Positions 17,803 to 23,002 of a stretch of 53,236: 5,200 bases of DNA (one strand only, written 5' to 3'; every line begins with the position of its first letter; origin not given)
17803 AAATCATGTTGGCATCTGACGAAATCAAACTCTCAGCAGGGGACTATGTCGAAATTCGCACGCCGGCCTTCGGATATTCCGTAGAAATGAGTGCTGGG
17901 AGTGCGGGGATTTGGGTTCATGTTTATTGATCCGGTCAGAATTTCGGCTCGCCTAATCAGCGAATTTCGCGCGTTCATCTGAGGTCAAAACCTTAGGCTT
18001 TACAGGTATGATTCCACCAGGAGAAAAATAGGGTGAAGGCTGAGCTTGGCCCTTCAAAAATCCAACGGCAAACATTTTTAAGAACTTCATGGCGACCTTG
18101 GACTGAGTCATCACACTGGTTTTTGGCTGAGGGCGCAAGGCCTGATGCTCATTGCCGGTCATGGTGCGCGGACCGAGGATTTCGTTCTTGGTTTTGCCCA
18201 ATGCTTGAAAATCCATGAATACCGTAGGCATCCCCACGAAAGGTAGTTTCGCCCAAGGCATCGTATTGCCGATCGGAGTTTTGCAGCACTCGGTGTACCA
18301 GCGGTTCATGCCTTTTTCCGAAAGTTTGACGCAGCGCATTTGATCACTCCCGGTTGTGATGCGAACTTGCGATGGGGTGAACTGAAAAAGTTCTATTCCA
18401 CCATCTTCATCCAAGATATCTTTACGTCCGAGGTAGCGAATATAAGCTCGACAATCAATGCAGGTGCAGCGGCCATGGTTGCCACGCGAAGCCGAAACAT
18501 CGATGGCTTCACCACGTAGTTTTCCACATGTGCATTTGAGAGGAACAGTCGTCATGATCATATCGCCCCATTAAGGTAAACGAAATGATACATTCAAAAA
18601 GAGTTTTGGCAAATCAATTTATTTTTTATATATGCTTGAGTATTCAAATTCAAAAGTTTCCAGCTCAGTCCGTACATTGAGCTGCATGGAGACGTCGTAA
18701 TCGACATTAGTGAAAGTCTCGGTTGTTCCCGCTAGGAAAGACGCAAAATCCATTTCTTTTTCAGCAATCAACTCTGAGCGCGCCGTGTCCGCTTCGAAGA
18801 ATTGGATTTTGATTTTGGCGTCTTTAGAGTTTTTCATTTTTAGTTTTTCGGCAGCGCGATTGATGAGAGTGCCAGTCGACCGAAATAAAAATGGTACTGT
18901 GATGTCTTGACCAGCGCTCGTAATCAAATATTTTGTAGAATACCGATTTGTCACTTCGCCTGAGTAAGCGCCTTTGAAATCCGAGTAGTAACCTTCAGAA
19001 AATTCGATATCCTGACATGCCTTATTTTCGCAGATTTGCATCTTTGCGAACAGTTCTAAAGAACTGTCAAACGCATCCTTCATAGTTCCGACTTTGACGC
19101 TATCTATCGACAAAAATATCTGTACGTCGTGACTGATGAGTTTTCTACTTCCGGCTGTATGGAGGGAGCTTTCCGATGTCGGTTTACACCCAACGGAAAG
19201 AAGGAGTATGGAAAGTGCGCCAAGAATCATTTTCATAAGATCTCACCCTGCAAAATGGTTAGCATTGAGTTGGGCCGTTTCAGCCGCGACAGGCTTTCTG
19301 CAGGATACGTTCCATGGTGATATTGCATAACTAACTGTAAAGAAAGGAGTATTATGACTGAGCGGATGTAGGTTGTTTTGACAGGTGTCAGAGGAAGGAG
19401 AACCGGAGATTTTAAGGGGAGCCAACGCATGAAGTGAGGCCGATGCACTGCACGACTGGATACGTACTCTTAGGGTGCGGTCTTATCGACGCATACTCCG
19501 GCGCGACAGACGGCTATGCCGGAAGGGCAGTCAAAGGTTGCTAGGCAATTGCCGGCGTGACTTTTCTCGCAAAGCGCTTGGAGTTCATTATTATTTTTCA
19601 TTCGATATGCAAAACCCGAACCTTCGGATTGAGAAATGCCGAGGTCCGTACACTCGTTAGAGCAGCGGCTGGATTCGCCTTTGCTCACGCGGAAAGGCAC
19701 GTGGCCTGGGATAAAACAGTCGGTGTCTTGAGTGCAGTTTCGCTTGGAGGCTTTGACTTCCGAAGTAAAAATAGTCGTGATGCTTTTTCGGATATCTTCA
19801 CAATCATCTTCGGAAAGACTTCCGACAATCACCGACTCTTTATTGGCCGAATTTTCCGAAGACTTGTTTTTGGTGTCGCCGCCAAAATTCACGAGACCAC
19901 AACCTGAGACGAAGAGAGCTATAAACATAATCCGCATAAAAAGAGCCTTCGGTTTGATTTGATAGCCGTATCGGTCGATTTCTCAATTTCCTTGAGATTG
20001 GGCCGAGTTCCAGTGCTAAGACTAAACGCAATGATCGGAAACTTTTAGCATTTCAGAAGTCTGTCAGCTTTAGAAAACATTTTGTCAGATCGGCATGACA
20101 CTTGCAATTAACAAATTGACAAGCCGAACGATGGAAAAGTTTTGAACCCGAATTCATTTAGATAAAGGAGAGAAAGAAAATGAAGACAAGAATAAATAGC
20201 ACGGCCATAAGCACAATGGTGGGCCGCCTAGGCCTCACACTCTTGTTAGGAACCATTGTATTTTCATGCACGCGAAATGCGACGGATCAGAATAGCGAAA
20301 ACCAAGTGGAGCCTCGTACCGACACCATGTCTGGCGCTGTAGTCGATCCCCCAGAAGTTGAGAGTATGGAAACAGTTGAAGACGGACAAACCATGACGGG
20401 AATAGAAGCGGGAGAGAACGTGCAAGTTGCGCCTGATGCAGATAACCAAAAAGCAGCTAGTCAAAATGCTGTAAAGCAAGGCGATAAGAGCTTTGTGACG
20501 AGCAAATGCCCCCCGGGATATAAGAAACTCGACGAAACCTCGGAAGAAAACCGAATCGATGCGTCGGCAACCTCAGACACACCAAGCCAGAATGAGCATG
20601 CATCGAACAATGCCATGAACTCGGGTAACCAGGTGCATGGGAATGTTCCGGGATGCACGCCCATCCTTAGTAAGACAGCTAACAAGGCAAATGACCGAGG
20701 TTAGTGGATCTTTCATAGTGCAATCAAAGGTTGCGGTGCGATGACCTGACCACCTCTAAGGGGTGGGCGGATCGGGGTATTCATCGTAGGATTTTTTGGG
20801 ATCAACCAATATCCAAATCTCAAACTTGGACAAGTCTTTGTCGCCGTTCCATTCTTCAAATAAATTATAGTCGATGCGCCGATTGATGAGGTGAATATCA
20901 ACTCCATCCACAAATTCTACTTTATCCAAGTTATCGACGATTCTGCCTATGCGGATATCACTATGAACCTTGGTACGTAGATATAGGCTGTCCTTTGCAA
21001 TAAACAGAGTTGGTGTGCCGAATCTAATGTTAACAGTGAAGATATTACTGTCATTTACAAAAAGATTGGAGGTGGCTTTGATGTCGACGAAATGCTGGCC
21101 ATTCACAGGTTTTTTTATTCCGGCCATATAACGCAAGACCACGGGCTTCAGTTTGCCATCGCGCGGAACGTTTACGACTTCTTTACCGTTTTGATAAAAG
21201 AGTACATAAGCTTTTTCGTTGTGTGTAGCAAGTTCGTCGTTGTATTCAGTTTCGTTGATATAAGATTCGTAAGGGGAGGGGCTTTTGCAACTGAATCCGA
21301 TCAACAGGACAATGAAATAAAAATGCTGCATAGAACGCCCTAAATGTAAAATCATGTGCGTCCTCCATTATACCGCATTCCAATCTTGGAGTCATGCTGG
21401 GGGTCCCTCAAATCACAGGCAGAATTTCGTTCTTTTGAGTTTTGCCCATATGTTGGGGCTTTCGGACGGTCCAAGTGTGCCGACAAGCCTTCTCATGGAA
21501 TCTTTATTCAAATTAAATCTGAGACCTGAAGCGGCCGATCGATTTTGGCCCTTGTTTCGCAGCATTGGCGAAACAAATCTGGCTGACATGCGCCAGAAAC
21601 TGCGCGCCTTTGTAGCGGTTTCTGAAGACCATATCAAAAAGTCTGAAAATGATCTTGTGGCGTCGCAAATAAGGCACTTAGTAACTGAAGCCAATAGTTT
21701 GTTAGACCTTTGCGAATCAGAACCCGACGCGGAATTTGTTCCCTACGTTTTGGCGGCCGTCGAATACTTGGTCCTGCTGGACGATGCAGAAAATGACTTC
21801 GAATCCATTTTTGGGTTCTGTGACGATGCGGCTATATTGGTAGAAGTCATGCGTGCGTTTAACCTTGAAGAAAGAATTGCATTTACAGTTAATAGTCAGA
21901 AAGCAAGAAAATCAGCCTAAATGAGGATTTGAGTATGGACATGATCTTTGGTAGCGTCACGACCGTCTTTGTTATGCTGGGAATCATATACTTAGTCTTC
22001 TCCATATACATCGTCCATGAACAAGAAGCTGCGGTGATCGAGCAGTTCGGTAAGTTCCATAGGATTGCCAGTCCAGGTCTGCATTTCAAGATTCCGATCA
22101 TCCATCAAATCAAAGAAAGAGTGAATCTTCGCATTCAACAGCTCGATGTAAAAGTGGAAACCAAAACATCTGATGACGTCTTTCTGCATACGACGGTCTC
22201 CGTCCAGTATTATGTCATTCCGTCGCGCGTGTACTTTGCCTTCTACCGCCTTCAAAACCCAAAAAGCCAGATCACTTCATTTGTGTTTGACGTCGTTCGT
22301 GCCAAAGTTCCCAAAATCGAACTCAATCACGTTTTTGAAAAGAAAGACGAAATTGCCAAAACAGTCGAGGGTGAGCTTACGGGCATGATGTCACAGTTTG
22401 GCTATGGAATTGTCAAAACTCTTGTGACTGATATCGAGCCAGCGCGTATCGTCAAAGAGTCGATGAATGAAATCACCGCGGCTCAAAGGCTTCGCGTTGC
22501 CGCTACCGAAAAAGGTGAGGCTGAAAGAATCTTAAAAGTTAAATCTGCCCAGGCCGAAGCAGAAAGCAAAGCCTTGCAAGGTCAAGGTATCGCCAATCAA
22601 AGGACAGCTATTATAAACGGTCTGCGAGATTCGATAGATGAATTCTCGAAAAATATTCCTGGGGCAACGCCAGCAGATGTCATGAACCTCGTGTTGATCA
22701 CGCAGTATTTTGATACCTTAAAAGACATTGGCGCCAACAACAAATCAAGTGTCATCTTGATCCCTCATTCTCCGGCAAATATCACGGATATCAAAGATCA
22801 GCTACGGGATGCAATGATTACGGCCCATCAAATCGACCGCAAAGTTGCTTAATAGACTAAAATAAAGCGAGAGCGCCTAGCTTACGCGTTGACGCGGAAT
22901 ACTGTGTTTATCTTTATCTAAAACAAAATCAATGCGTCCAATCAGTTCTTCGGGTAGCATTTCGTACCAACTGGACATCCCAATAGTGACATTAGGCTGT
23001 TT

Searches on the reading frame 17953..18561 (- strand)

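Call 20: search_protein_families(library=pfam, proteins=[window:17953-18561:-], max_evalue=0.001)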
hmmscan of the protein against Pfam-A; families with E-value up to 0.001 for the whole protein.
window:17953-18561:- (202 aa): 1 family
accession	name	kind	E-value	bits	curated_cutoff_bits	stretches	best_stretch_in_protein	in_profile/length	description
PF19648.5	DUF6151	-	1.8e-38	132.7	27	1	5-182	4-181/188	Family of unknown function (DUF6151)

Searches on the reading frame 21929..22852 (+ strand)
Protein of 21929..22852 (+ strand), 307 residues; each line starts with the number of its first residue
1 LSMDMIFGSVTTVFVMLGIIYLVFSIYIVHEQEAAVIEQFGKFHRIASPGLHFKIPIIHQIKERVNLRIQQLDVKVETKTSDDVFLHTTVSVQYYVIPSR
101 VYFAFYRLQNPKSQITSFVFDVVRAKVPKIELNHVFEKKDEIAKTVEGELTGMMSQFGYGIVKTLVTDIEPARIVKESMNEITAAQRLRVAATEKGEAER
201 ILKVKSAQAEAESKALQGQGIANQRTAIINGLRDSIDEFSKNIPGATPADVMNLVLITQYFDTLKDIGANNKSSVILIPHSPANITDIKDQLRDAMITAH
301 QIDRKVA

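Call 93: search_protein_families(library=pfam, proteins=[window:21929-22852:+], max_evalue=0.001)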
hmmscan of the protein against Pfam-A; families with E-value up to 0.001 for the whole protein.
window:21929-22852:+ (307 aa): 1 family
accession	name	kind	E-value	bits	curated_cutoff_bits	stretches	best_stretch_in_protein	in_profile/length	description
PF01145.31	Band_7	-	2.7e-30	106.1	23.6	1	28-199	2-175/176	SPFH domain / Band 7 family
